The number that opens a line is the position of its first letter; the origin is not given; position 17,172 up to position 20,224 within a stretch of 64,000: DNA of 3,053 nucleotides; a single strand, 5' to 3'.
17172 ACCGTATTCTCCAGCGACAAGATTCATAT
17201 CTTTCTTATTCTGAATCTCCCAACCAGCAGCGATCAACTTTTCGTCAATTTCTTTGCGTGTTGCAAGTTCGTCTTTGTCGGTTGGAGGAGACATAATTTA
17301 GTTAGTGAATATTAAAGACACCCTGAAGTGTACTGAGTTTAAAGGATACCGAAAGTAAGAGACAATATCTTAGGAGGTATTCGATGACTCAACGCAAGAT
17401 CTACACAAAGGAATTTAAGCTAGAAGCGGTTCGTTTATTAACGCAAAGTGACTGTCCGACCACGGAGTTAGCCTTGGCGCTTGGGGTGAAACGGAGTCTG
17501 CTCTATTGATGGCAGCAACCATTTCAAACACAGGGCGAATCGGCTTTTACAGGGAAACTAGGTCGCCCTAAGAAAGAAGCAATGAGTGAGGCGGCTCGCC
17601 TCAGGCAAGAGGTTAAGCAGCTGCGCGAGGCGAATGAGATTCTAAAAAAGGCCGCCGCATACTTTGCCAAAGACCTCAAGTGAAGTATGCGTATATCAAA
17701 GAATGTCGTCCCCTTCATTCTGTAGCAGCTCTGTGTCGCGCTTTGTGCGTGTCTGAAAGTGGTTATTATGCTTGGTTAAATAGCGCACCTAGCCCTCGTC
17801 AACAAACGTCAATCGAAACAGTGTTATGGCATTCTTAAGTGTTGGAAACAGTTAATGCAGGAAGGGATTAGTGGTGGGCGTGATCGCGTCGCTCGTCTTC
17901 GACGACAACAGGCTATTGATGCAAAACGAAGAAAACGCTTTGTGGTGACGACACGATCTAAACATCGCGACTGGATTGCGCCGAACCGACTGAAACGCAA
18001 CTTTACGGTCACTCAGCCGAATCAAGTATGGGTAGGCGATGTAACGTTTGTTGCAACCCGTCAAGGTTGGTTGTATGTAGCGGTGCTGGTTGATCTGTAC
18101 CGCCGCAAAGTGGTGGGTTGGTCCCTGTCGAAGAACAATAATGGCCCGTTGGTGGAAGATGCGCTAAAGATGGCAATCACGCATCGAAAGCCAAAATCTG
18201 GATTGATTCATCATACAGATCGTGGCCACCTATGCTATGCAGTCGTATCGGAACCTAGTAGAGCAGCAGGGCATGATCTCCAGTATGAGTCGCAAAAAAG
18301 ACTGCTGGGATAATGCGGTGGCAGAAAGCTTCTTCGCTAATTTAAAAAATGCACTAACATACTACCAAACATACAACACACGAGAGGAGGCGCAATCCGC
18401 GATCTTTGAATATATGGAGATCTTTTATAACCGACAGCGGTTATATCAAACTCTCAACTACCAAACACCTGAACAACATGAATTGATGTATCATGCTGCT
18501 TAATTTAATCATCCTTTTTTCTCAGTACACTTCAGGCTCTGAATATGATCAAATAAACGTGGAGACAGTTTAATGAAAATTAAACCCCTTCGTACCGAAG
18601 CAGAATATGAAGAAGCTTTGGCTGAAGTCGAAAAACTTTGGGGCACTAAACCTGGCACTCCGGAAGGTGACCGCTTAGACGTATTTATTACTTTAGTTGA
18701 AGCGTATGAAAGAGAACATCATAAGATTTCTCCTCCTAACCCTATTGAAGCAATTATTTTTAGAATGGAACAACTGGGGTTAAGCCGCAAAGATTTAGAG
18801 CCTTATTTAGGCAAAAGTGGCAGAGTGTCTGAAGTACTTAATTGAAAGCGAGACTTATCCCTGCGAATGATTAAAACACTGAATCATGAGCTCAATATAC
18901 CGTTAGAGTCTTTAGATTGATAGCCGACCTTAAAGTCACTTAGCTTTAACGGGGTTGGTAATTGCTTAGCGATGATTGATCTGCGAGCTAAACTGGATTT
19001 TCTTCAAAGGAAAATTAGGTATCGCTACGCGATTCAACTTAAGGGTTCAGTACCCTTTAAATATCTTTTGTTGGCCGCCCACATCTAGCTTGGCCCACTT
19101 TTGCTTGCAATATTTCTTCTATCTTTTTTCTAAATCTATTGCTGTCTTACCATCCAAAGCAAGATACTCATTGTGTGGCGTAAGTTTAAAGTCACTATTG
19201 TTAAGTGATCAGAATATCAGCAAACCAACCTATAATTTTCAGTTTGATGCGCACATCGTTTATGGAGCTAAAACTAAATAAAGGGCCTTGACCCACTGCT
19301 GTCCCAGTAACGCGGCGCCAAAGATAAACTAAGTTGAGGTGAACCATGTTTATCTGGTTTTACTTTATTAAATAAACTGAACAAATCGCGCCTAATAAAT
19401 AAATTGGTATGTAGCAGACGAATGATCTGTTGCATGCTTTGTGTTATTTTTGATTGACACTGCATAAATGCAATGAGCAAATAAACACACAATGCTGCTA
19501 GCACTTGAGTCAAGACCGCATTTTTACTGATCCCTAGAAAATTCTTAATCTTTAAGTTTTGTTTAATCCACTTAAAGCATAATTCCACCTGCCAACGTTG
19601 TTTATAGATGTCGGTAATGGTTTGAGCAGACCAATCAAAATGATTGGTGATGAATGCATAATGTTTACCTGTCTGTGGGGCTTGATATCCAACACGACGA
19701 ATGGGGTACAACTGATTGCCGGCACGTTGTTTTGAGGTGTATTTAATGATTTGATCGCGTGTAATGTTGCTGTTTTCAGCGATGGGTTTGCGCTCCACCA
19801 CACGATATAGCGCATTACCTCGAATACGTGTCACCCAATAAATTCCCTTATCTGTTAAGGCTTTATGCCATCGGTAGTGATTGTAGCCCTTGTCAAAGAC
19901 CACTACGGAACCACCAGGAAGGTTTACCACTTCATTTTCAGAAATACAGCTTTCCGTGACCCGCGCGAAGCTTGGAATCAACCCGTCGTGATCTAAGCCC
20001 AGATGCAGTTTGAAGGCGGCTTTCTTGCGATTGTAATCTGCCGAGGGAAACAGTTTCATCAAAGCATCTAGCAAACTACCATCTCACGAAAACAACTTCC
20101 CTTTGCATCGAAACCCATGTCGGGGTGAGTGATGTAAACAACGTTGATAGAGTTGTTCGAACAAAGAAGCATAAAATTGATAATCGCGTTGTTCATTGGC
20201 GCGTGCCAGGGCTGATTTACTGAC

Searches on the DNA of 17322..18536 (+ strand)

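Call 11: search_dna_similar(query=window:17322-18536:+, collection=plasmids, mode=distant, max_rows=30)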
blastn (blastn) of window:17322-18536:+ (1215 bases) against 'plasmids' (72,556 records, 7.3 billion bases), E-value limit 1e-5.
Records with a match: 35; places in all: 48; records where one place covers at least 80% of the query: 0.
Best place of each record, by identity: 80-90% 15; 60-80% 20.
By first word of the organism name: Pseudomonas 14; Yersinia 8; Pantoea 5; Serratia 4; Candidatus 1; Rickettsia 1; Duffyella 1; Azotobacter 1.
By predicted mobility (MOB-suite, as given by PLSDB): non-mobilizable 18; conjugative 10; mobilizable 7.
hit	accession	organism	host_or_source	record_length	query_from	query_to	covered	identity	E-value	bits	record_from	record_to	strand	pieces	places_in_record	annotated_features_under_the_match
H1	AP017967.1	Candidatus Megaera polyxenophila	-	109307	961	1112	13%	70.4%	2e-9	73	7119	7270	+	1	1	transposase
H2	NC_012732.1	Rickettsia peacockii str. Rustic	-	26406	961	1112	13%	69.1%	1e-6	64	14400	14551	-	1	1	IS3 family transposase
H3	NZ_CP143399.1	Pantoea agglomerans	Brassica napus,cell culture,Seed,Seed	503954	276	407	11%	73.3%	4e-7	64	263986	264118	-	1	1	IS3 family transposase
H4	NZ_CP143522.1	Pantoea agglomerans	-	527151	276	407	11%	73.3%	4e-7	64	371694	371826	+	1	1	IS3 family transposase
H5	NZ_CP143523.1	Pantoea agglomerans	-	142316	276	407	11%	73.3%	4e-7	64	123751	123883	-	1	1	IS3 family transposase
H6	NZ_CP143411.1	Pantoea agglomerans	Raphanus sativus,cell ...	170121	276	407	11%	73.3%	4e-7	64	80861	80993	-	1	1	IS3 family transposase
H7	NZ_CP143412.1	Pantoea agglomerans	-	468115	276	407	11%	73.3%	4e-7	64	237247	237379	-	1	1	IS3 family transposase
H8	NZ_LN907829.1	Duffyella gerundensis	-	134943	276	403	11%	73.1%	1e-6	64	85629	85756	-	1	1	IS3 family transposase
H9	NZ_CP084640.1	Yersinia ruckeri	Rainbow trout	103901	276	390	9%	75.2%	8e-9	71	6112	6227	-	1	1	IS3 family transposase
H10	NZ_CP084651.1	Yersinia ruckeri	Rainbow trout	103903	276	390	9%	75.2%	8e-9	71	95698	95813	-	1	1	IS3 family transposase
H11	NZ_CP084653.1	Yersinia ruckeri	Rainbow trout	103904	276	390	9%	75.2%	8e-9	71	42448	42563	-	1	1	IS3 family transposase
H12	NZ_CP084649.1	Yersinia ruckeri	Rainbow trout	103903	276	390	9%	75.2%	8e-9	71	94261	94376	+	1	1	IS3 family transposase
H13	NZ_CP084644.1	Yersinia ruckeri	Pike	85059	276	390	9%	75.2%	8e-9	71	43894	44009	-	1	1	IS3 family transposase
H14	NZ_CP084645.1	Yersinia ruckeri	Pike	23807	276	390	9%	75.2%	8e-9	71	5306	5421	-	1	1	none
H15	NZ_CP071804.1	Yersinia ruckeri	strain,sea water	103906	276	390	9%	75.2%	8e-9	71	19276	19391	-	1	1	IS3 family transposase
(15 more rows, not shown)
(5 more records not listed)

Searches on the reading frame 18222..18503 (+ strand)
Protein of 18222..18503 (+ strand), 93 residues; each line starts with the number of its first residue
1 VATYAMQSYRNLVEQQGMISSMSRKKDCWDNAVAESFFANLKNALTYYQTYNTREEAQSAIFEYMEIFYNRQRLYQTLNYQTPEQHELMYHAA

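Call 56: list_cluster_members(proteins=[window:17384-17506:+, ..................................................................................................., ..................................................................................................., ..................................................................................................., window:17582-17680:+, window:17680-17835:+, window:18222-18503:+, window:19274-20074:-, window:12505-12798:-, window:10534-11115:+])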
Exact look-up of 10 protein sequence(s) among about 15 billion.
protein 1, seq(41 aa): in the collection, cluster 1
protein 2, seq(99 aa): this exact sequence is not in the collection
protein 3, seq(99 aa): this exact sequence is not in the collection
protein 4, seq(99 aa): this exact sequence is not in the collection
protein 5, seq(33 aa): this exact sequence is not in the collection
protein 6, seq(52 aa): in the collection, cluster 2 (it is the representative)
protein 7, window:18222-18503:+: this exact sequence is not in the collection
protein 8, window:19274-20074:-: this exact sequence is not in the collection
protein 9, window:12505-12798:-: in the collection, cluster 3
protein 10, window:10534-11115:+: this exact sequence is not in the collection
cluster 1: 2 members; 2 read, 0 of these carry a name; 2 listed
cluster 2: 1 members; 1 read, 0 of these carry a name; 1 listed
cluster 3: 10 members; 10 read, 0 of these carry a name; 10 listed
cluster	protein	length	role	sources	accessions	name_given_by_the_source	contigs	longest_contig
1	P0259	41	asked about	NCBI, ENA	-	-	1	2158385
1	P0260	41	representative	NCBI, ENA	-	-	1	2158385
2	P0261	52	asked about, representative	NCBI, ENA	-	-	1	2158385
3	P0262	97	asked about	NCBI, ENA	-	-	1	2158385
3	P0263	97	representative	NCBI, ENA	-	-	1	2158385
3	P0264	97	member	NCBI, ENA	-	-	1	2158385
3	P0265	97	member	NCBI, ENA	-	-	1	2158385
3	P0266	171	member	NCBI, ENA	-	-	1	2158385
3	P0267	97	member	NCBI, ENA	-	-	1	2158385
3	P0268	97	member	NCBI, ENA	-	-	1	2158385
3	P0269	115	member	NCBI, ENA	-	-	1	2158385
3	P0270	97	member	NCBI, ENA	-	-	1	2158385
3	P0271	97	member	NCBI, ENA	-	-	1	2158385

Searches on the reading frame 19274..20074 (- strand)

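Call 16: search_protein_families(library=pfam, proteins=[window:19274-20074:-], max_evalue=0.01)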
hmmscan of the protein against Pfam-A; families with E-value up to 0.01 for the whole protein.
window:19274-20074:- (266 aa): 3 families
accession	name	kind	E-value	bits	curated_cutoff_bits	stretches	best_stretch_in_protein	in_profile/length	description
PF01609.27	DDE_Tnp_1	-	1.6e-24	87.2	23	1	12-200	27-200/200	Transposase DDE domain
PF13546.12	DDE_5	-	0.0023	18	27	1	56-101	179-225/272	DDE superfamily endonuclease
PF13701.12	DDE_Tnp_1_4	-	0.003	16.3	34.7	1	61-216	223-386/435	Transposase DDE domain group 1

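Call 65: search_protein_families(library=ncbifam, proteins=[window:19274-20074:-], max_evalue=0.00001)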
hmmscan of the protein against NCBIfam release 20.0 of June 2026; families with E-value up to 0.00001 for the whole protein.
window:19274-20074:- (266 aa): 8 families
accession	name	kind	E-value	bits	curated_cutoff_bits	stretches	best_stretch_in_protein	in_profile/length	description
NF033592.1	transpos_IS4_1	equivalog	4.5e-48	164.1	115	1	6-204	120-331/332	IS4 family transposase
NF049925.1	transpos_IS4_4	equivalog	1.1e-12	47.5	250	1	86-221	256-387/449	IS4 family transposase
NF033559.2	transpos_IS1634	equivalog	7.9e-12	44.9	100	1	139-221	361-447/483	IS1634 family transposase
NF033591.1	transpos_IS4_2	equivalog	1.1e-11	44.4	152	1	57-173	121-247/340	IS4 family transposase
NF049921.1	transpos_IS701_2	equivalog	8.1e-10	38.6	250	1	57-211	147-297/318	IS701 family transposase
NF033540.2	transpos_IS701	equivalog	4.4e-08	32.8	150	0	135-188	292-346/363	IS701 family transposase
NF049999.1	transpos_IS701_3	equivalog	7e-08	31.8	170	1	125-215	279-371/412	IS701 family transposase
NF033520.1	transpos_IS982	equivalog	5.7e-06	26.1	130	0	21-88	114-185/243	IS982 family transposase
